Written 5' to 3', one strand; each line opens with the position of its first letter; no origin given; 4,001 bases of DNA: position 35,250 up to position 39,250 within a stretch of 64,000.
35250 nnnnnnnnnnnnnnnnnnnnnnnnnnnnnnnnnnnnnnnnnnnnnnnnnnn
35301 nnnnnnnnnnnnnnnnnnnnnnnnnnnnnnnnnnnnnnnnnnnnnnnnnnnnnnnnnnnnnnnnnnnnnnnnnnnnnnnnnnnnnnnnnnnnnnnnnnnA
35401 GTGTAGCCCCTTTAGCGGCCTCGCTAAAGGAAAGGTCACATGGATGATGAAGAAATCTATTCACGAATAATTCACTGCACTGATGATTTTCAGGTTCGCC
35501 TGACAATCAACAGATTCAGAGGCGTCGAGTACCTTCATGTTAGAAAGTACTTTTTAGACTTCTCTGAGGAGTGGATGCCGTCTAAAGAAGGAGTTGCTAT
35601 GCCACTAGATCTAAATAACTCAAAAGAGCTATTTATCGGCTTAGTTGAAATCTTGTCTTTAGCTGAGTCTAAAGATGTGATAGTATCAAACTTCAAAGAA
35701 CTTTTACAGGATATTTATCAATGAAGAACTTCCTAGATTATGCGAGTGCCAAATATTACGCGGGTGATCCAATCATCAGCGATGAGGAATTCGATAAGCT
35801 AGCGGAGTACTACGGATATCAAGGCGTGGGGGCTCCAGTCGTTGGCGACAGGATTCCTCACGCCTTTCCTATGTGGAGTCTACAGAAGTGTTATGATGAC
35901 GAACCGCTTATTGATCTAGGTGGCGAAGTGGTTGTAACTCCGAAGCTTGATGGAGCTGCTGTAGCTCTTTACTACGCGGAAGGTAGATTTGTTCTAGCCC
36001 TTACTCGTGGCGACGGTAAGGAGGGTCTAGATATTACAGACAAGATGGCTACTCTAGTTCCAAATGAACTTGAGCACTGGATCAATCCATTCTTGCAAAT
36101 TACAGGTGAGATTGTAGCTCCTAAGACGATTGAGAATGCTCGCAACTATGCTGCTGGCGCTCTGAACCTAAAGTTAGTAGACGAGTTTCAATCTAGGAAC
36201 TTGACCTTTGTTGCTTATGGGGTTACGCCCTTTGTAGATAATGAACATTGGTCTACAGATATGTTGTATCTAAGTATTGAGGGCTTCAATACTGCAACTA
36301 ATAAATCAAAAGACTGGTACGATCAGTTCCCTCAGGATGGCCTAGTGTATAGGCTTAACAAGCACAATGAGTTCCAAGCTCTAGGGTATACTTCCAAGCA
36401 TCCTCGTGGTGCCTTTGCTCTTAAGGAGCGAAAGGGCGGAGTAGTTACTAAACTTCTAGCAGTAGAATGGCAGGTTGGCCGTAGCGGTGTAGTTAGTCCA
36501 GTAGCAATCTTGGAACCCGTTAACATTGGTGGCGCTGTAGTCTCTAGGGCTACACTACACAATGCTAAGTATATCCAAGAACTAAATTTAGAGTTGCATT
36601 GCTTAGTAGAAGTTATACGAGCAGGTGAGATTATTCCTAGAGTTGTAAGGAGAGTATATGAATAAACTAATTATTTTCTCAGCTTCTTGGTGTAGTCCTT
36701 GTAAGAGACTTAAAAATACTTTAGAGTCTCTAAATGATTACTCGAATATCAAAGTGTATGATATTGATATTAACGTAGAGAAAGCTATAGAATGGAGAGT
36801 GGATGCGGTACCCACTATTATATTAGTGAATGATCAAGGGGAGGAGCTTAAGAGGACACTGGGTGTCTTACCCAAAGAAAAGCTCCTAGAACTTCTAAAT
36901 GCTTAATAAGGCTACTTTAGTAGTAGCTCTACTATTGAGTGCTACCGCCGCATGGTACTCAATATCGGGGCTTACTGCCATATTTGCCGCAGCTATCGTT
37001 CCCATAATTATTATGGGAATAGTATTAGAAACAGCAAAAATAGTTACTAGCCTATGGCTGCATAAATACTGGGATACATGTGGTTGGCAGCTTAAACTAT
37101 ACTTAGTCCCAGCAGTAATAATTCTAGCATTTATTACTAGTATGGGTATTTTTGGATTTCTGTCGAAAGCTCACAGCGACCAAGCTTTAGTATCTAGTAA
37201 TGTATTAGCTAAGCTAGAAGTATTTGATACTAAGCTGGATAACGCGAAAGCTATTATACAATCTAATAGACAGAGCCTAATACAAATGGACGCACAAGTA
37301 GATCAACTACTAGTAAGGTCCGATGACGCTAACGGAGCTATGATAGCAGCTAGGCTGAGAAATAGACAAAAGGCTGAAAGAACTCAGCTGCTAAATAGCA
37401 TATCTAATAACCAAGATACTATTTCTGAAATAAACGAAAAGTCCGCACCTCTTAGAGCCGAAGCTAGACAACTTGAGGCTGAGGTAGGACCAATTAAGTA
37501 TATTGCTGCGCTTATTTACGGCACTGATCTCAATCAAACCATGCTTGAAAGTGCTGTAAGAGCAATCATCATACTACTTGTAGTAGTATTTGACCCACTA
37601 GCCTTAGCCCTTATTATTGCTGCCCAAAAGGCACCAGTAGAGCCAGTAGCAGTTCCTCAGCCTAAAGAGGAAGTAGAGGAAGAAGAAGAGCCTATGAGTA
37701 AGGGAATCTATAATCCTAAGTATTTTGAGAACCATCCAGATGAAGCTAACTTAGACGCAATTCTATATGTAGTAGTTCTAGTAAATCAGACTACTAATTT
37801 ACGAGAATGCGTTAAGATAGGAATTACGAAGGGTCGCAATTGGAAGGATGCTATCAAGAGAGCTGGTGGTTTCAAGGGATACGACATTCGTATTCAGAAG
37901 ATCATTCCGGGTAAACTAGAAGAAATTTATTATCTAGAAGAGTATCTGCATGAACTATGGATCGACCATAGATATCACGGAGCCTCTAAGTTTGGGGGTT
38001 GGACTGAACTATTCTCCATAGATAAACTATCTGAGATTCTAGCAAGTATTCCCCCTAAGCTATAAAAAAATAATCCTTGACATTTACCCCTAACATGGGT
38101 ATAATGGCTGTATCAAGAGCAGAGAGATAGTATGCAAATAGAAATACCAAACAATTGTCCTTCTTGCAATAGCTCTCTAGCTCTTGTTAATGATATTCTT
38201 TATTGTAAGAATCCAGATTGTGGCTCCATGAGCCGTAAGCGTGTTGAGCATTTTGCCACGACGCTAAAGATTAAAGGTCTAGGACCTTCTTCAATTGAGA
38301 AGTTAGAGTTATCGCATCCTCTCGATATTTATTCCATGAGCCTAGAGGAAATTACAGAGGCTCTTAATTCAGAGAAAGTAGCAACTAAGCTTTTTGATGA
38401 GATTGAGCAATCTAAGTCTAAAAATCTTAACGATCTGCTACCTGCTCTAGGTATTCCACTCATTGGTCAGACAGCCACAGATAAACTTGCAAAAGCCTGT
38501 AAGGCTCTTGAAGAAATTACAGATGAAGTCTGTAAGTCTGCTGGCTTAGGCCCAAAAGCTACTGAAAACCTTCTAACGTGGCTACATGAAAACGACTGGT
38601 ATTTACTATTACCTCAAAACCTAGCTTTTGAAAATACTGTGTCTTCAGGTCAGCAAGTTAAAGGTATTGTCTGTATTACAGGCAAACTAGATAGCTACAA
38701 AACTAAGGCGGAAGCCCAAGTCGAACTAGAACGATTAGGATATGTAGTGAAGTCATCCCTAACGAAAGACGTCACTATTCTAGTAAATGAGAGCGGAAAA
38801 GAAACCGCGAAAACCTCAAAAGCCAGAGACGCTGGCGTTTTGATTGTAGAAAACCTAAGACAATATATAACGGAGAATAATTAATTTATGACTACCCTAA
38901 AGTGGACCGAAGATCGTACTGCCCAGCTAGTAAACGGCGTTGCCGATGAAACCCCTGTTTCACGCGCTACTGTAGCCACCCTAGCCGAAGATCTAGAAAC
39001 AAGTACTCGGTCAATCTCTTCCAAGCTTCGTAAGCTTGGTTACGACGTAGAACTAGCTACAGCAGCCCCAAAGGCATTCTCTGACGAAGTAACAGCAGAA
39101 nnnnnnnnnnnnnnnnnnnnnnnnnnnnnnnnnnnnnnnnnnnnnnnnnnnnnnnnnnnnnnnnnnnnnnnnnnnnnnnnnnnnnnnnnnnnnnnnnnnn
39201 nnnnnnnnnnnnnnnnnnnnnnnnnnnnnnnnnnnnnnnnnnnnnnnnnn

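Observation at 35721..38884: NAD-dependent DNA ligase gene split in two, with thioredoxin and a T5orf172 gene in between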

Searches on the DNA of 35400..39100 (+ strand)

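Call 4: search_dna_similar(query=window:35400-39100:+, collection=phages, mode=near, max_rows=30)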
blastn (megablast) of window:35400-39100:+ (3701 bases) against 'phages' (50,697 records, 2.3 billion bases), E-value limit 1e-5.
No match.

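Call 69: search_rna_families(source=window, start=36400, end=38400, threshold=evalue, max_evalue=1)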
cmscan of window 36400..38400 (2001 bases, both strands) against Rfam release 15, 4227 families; matches with E-value up to 1: 0.
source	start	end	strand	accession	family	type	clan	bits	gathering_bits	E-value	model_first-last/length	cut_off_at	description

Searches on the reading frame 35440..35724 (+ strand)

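Call 3: search_protein_families(library=pfam, proteins=[window:35440-35724:+], max_evalue=0.01)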
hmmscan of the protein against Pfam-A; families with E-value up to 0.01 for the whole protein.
window:35440-35724:+ (94 aa): 1 family
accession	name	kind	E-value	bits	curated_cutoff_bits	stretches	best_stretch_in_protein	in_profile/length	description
PF02229.22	PC4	-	4.5e-09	36.1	25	1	18-58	6-45/52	Transcriptional Coactivator p15 (PC4)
